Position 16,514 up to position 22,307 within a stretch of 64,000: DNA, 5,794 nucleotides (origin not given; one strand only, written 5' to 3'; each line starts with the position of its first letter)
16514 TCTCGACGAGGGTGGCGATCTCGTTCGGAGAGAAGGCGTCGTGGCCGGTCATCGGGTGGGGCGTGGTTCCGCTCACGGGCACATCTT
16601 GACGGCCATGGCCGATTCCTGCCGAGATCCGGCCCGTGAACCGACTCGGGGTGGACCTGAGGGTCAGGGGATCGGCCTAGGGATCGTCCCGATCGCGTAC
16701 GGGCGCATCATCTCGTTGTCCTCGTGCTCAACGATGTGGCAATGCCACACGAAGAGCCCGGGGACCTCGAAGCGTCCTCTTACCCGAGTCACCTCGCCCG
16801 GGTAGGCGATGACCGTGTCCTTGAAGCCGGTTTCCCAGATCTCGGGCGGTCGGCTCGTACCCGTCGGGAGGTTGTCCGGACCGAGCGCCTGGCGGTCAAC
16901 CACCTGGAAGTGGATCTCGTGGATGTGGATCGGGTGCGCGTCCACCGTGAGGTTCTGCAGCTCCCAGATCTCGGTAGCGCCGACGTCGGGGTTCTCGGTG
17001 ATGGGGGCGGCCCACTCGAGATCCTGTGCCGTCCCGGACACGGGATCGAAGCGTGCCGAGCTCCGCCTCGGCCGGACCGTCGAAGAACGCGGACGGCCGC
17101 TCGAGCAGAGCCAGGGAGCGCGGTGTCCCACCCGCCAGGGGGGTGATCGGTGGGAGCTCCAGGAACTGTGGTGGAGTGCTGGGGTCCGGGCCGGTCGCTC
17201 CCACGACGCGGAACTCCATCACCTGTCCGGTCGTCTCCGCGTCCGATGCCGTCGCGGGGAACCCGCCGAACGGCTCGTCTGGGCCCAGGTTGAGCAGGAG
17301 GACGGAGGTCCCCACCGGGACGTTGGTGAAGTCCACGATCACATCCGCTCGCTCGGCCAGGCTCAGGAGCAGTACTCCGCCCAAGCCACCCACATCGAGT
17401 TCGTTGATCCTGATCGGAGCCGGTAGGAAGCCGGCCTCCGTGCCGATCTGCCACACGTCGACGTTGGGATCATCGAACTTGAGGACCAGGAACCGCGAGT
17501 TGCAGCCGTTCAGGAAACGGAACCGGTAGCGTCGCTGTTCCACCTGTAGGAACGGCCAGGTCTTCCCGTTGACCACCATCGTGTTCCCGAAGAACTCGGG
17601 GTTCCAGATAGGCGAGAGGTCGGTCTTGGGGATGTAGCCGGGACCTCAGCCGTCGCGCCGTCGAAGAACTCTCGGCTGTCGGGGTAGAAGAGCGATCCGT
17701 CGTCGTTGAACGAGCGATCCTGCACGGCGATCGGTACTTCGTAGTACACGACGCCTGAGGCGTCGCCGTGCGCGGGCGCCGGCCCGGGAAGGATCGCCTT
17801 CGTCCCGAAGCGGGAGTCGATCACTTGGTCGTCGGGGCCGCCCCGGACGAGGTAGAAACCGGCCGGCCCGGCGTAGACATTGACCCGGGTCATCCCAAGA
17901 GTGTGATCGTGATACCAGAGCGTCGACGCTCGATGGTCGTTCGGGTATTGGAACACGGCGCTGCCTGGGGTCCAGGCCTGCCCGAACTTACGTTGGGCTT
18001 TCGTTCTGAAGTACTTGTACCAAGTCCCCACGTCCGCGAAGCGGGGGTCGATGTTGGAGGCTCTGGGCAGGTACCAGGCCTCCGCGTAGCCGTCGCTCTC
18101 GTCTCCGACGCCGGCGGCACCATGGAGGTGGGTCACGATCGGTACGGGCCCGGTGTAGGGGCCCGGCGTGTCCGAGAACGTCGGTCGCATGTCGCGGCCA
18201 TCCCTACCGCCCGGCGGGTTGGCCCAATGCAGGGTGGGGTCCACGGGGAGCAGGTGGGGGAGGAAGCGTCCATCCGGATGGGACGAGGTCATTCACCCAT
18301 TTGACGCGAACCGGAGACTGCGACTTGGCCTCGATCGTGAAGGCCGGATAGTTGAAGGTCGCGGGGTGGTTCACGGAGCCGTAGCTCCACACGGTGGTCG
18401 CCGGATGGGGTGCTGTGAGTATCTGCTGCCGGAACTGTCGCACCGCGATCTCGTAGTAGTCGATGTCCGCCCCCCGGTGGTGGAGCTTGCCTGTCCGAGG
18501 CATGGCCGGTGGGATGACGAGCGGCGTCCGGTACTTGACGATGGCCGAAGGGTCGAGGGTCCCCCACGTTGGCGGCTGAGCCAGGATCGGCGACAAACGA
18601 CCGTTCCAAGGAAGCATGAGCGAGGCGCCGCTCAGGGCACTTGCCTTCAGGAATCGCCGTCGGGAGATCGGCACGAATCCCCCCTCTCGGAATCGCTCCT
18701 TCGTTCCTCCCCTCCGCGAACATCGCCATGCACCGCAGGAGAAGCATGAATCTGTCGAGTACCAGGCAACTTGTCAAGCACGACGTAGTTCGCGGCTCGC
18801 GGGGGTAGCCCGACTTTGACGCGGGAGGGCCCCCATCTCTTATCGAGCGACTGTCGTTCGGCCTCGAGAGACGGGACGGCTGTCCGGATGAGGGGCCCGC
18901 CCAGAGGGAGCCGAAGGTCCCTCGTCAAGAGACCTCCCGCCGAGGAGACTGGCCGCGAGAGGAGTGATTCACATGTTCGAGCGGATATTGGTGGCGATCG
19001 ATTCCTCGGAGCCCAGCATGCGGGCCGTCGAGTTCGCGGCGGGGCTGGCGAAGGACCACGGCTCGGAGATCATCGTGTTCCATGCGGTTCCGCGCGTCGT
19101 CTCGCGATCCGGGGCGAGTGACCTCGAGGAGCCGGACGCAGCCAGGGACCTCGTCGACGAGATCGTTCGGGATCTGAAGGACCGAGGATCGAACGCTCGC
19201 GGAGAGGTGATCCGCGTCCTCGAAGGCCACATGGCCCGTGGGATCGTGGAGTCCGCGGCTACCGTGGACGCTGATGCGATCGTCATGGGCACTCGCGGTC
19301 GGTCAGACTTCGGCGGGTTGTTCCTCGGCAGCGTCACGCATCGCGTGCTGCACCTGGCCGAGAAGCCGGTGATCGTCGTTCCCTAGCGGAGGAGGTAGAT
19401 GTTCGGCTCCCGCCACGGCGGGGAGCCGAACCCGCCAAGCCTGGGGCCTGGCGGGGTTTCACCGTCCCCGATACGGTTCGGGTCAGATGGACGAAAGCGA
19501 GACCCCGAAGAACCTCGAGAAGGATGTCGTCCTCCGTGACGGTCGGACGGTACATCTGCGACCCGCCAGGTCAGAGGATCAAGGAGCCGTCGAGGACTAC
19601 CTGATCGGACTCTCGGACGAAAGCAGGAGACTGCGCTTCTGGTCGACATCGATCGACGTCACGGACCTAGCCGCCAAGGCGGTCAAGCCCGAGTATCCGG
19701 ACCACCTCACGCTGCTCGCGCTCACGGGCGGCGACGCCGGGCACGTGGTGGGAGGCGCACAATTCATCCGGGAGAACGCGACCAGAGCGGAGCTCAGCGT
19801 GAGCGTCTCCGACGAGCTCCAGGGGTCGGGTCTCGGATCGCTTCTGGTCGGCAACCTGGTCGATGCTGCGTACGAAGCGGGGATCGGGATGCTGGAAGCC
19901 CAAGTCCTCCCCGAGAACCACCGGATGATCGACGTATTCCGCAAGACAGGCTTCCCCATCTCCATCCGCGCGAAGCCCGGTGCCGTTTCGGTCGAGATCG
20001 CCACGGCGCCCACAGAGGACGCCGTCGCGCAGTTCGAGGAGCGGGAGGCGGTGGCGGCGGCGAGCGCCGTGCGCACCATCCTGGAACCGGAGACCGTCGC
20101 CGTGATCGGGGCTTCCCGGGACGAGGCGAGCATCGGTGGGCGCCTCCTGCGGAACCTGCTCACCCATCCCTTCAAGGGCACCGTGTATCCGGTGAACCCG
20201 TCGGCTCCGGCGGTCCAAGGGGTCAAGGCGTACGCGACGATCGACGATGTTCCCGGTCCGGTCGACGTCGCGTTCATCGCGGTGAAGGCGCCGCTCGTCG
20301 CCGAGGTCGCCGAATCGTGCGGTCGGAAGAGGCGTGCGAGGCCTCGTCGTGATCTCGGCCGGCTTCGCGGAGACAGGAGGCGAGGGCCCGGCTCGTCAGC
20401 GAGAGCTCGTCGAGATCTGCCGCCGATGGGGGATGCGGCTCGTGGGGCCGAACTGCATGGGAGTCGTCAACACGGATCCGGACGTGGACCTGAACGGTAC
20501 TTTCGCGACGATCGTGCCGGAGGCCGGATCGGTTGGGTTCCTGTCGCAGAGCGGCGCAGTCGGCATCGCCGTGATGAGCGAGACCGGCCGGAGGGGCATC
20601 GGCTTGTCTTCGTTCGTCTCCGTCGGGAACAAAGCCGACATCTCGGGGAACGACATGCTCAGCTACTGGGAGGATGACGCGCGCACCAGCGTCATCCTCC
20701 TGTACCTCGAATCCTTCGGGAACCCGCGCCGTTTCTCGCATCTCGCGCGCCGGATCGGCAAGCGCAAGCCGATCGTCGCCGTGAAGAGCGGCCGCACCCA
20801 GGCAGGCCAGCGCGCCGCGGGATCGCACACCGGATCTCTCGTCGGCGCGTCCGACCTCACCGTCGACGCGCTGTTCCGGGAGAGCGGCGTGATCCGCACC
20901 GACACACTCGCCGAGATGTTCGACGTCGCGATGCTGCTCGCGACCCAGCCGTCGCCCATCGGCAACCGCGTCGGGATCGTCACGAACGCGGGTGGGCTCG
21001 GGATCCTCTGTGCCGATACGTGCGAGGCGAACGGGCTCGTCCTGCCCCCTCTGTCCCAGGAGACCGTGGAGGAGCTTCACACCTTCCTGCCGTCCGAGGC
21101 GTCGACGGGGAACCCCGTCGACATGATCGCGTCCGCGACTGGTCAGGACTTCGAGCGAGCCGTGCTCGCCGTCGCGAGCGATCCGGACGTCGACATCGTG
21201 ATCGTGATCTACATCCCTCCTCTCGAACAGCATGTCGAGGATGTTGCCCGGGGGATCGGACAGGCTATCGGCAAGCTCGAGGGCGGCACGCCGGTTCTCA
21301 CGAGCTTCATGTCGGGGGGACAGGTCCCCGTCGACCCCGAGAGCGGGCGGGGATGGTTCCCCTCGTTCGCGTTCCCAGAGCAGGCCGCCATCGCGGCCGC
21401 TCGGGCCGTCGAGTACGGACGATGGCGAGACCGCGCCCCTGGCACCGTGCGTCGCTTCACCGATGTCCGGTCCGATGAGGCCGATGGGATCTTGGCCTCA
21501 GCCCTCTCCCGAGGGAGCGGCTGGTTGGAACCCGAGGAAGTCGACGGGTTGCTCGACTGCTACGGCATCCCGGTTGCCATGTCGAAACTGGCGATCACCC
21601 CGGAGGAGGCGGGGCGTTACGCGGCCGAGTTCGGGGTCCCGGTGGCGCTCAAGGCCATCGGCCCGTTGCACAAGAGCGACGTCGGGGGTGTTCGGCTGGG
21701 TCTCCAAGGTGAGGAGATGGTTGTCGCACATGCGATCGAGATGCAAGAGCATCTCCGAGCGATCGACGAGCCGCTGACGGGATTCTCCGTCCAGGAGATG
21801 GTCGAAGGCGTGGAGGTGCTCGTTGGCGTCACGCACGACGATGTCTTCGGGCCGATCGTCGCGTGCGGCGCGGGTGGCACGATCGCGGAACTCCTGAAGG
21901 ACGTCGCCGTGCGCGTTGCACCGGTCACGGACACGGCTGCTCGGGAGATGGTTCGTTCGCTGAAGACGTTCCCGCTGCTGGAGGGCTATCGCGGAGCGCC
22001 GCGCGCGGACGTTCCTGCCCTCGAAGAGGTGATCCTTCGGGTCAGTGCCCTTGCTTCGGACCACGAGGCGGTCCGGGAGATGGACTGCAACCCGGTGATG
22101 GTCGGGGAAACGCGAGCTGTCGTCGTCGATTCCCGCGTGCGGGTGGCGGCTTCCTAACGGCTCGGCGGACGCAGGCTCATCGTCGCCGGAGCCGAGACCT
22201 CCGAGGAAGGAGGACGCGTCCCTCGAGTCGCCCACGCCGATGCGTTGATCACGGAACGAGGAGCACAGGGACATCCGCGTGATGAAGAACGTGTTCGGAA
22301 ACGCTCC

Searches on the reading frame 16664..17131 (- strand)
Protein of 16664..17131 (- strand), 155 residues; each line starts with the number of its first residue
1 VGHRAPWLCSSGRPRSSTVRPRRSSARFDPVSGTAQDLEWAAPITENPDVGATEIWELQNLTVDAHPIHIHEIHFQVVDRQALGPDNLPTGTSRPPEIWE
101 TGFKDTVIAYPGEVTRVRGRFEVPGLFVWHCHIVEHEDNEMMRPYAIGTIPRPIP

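Call 46: search_protein_families(library=pfam, proteins=[window:16664-17131:-], max_evalue=0.01)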
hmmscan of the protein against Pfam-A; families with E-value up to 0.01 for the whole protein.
window:16664-17131:- (155 aa): 1 family
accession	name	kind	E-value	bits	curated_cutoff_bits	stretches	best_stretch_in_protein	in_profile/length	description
PF07731.20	Cu-oxidase_2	-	4.2e-22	78.8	20.4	1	46-146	35-132/137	Multicopper oxidase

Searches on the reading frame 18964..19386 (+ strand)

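Call 46: search_protein_families(library=pfam, proteins=[window:18964-19386:+], max_evalue=0.01)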
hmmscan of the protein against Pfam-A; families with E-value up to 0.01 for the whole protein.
window:18964-19386:+ (140 aa): 1 family
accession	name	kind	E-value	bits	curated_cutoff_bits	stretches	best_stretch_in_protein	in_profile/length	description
PF00582.32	Usp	-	2.7e-33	115.9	24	1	4-140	1-141/141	Universal stress protein family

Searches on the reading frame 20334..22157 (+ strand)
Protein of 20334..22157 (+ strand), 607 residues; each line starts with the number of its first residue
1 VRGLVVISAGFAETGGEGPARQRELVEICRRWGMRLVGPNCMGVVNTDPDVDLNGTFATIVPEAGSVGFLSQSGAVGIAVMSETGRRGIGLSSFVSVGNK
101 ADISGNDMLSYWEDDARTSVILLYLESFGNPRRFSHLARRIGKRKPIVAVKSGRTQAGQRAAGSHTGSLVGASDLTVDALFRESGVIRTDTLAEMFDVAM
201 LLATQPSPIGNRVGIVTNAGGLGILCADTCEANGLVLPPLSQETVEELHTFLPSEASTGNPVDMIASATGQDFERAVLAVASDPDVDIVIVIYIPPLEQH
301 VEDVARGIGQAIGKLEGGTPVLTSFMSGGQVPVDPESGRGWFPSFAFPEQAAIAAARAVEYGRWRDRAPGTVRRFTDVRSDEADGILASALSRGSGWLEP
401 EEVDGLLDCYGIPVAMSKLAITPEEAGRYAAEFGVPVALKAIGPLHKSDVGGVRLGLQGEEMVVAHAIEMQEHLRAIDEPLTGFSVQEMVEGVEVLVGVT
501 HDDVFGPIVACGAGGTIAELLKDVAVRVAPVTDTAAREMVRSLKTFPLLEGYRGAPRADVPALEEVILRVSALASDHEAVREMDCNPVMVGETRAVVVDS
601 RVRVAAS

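Call 5: search_protein_families(library=pfam, proteins=[window:20334-22157:+], max_evalue=0.01)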
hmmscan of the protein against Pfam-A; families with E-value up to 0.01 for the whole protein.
window:20334-22157:+ (607 aa): 4 families
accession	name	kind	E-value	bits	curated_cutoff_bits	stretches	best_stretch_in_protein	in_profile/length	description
PF13549.11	ATP-grasp_5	-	1.2e-69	234.5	27.6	1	390-604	2-221/221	ATP-grasp domain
PF13607.11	Succ_CoA_lig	-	6e-55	185.2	27.4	1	64-202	1-138/138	Succinyl-CoA ligase like flavodoxin domain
PF19045.5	Ligase_CoA_2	-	4.3e-09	37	23.7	1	213-293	1-81/162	Ligase-CoA domain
PF13380.12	CoA_binding_2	-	0.0062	17.4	22.8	0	15-46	88-115/116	CoA binding domain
